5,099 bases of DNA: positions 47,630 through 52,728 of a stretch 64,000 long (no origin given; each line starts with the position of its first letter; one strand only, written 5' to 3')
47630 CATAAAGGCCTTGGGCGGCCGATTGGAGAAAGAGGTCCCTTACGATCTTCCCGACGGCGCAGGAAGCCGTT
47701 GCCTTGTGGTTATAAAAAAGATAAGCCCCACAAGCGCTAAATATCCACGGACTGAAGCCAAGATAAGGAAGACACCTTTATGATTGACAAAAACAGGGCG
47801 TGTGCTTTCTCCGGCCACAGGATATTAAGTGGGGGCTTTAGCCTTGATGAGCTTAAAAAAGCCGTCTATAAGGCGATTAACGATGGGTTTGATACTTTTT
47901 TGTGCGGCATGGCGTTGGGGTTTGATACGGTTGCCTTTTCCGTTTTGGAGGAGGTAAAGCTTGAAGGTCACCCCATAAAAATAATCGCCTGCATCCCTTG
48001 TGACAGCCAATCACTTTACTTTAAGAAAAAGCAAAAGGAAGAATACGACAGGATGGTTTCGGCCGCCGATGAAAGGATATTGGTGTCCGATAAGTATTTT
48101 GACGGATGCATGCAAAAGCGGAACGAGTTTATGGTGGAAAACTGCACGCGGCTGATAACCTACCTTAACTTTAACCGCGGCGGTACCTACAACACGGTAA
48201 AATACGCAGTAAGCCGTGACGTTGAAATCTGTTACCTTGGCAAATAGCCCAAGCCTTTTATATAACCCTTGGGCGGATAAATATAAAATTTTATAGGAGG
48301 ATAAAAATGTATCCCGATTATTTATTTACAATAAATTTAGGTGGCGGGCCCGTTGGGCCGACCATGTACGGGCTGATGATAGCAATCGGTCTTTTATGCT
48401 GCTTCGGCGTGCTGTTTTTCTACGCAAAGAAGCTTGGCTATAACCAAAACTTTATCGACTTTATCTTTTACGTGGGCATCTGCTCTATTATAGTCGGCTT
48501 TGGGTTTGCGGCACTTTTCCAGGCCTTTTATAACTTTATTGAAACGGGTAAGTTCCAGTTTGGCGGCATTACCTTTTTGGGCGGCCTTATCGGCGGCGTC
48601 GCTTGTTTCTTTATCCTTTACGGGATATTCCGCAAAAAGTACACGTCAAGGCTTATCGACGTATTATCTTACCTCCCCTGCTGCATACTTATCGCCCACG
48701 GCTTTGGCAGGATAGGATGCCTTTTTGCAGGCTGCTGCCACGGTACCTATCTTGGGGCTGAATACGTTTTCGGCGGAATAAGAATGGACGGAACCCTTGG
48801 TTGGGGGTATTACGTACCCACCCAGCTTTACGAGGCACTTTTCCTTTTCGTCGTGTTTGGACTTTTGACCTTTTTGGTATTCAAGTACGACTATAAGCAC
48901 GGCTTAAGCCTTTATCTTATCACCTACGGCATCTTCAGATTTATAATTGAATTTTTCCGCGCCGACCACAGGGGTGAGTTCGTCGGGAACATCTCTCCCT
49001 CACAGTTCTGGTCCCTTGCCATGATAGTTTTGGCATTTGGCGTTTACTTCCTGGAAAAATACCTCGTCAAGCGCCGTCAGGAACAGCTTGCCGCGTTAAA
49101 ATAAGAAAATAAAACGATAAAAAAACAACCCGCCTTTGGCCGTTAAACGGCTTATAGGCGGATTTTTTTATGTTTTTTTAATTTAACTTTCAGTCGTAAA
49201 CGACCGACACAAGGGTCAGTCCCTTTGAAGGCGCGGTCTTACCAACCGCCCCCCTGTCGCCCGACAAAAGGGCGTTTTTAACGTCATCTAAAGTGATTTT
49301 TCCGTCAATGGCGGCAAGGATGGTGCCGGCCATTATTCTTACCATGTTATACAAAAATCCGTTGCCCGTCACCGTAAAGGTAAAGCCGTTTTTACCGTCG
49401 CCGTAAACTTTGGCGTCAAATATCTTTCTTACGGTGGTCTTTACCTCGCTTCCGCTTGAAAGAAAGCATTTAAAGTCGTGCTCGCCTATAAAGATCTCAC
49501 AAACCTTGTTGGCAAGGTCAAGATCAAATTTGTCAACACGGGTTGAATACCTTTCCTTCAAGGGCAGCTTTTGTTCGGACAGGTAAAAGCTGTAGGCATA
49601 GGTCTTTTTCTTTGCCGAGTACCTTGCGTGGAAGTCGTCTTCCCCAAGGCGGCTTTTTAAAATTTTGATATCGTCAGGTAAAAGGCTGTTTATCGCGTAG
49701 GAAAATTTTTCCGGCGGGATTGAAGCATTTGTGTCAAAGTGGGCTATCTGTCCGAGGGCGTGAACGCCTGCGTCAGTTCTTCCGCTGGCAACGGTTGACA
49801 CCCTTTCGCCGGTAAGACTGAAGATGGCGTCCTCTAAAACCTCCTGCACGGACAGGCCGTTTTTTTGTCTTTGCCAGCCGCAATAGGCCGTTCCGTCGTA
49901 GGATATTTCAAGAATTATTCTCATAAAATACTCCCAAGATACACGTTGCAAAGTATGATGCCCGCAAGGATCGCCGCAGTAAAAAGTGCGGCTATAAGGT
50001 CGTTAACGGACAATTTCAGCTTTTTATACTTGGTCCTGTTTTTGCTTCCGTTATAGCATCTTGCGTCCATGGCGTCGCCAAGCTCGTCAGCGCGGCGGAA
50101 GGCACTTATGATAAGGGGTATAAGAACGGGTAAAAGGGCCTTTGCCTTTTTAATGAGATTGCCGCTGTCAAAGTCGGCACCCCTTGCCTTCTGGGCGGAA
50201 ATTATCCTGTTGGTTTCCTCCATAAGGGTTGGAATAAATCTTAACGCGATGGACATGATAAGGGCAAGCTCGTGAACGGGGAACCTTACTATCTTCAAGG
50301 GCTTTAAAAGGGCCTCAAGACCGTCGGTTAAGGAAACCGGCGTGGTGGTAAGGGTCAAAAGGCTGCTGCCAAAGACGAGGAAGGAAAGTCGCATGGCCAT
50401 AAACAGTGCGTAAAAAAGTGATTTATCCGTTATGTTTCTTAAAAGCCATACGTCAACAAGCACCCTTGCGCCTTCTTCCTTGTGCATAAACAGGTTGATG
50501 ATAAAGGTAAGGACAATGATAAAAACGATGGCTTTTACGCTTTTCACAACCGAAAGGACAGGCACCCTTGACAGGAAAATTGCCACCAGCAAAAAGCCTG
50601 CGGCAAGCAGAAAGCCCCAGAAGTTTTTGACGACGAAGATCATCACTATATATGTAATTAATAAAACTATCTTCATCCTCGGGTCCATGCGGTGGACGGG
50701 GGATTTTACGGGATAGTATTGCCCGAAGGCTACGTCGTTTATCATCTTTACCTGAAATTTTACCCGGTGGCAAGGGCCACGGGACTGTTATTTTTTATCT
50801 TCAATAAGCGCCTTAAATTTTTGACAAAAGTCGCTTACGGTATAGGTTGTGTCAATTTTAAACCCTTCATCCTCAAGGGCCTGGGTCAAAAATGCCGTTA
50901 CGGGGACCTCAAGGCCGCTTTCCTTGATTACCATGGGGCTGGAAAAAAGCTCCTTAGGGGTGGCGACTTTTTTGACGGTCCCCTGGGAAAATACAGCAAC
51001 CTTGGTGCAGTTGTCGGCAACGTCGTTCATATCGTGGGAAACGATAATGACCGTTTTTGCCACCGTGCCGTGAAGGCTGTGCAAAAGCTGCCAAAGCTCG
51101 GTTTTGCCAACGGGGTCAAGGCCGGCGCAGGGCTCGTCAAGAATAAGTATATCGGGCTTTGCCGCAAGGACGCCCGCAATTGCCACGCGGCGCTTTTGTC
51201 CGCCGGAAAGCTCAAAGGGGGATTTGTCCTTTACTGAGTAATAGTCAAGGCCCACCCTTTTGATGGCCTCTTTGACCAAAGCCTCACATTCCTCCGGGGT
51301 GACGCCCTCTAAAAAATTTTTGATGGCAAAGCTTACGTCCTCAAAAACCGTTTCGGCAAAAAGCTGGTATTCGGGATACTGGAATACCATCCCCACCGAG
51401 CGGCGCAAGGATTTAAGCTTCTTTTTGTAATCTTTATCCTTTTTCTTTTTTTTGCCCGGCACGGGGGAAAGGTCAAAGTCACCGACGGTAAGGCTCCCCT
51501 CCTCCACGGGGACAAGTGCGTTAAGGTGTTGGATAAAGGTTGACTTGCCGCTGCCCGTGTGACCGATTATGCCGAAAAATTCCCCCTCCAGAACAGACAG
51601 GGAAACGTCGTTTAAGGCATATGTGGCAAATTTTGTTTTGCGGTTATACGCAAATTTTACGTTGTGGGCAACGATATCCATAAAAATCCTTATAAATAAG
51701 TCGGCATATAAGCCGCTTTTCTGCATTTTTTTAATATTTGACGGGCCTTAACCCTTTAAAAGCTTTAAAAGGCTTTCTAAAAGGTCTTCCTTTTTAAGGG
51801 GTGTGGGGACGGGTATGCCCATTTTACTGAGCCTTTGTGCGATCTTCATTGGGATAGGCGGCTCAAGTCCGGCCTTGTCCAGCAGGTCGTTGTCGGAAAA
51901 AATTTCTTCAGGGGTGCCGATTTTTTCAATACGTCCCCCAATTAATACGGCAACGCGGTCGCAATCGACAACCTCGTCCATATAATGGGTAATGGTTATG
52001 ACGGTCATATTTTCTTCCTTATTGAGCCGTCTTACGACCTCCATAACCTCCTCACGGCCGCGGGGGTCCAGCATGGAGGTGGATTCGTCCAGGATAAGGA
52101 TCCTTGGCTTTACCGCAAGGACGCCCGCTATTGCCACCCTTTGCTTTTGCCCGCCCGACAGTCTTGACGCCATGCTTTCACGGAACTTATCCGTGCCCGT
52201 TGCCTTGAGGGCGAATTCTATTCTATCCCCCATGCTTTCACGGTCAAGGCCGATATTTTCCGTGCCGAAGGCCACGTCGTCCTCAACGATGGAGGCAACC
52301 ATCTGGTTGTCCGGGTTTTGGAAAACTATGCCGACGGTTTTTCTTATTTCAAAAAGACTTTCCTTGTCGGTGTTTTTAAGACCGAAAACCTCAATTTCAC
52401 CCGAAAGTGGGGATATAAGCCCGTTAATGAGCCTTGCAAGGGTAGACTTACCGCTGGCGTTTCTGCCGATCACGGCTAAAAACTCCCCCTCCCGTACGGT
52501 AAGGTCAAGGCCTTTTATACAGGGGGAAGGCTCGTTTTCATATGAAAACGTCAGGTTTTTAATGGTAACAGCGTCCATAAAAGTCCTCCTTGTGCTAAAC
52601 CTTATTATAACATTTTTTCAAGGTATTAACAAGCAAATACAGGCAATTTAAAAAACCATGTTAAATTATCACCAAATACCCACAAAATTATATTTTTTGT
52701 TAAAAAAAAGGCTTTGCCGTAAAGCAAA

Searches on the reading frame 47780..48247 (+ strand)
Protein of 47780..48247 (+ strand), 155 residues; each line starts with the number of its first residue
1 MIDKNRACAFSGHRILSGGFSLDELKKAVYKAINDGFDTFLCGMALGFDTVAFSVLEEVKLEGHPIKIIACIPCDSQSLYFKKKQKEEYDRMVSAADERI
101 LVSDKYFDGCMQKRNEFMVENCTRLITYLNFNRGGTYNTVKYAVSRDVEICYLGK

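Call 41: search_protein_families(library=pfam, proteins=[window:47780-48247:+], max_evalue=0.001)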
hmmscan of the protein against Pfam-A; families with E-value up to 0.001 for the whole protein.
window:47780-48247:+ (155 aa): 1 family
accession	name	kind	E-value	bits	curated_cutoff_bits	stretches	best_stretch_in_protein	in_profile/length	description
PF06908.16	YpsA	-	1.8e-12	48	27.7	1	24-135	27-140/168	YspA SLOG family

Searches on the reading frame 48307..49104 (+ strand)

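Call 41: search_protein_families(library=pfam, proteins=[window:48307-49104:+], max_evalue=0.001)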
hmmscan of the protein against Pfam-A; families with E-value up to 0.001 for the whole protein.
window:48307-49104:+ (265 aa): 1 family
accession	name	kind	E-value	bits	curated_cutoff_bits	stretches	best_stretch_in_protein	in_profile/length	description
PF01790.23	LGT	-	1.2e-33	116.9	24.9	1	19-248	12-239/240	Prolipoprotein diacylglyceryl transferase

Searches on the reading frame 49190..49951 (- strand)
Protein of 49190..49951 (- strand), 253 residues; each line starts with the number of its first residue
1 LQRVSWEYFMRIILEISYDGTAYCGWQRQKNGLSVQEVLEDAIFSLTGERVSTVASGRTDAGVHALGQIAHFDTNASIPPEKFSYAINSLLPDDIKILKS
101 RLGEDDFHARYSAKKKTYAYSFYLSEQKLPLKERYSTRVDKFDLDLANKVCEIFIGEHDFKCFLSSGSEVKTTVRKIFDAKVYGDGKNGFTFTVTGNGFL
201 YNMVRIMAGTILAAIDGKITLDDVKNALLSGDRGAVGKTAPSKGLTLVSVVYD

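Call 43: search_protein_families(library=pfam, proteins=[window:49190-49951:-], max_evalue=0.0001)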
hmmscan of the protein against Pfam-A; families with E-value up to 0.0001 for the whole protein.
window:49190-49951:- (253 aa): 1 family
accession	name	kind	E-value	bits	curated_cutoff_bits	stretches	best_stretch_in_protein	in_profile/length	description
PF01416.25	PseudoU_synth_1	-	4.2e-41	140.2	23.3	2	151-253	2-108/108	tRNA pseudouridine synthase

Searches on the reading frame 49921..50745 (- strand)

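Call 43: search_protein_families(library=pfam, proteins=[window:49921-50745:-], max_evalue=0.0001)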
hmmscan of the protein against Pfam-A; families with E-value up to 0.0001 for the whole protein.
window:49921-50745:- (274 aa): 1 family
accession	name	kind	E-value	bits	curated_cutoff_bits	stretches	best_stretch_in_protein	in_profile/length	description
PF02361.21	CbiQ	-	1.1e-48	166.2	25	1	14-240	2-216/216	Cobalt transport protein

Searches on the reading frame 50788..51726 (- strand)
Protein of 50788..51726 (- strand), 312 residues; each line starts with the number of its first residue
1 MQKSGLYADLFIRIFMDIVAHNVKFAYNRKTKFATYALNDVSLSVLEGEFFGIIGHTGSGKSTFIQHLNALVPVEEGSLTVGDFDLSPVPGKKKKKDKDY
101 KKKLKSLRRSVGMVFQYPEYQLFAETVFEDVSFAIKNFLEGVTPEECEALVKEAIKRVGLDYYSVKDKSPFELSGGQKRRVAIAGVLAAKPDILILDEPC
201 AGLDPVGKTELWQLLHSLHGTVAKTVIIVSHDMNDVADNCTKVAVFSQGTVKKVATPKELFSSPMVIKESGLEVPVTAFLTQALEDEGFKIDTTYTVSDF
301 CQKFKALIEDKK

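Call 43: search_protein_families(library=pfam, proteins=[window:50788-51726:-], max_evalue=0.0001)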
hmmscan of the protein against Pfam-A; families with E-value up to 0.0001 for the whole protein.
window:50788-51726:- (312 aa): 3 families
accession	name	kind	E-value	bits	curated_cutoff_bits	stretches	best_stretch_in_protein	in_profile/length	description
PF00005.33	ABC_tran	-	4.8e-29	102.2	25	1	38-201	1-137/137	ABC transporter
PF13304.12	AAA_21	-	4.5e-07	30.7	27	0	164-232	229-299/304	AAA domain, putative AbiEii toxin, Type IV TA system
PF02463.25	SMC_N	-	5.8e-07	29.6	40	0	145-250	135-218/220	RecF/RecN/SMC N terminal domain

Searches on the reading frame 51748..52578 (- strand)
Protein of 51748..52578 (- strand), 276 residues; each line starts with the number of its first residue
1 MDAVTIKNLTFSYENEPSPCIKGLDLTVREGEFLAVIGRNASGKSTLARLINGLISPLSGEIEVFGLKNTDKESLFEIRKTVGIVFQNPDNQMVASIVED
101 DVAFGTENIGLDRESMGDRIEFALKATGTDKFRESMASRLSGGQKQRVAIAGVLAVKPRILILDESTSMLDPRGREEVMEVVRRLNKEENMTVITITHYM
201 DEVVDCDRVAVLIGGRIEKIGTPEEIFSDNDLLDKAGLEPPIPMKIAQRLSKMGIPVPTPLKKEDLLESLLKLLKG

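Call 43: search_protein_families(library=pfam, proteins=[window:51748-52578:-], max_evalue=0.0001)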
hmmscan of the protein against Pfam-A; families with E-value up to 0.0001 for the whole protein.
window:51748-52578:- (276 aa): 3 families
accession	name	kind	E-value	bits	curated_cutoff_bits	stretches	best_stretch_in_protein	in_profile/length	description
PF00005.33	ABC_tran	-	5e-30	105.3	25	1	22-168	2-137/137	ABC transporter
PF02463.25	SMC_N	-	7e-09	35.9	40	1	32-204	25-205/220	RecF/RecN/SMC N terminal domain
PF13304.12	AAA_21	-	3.8e-08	34.2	27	0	34-81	2-65/304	AAA domain, putative AbiEii toxin, Type IV TA system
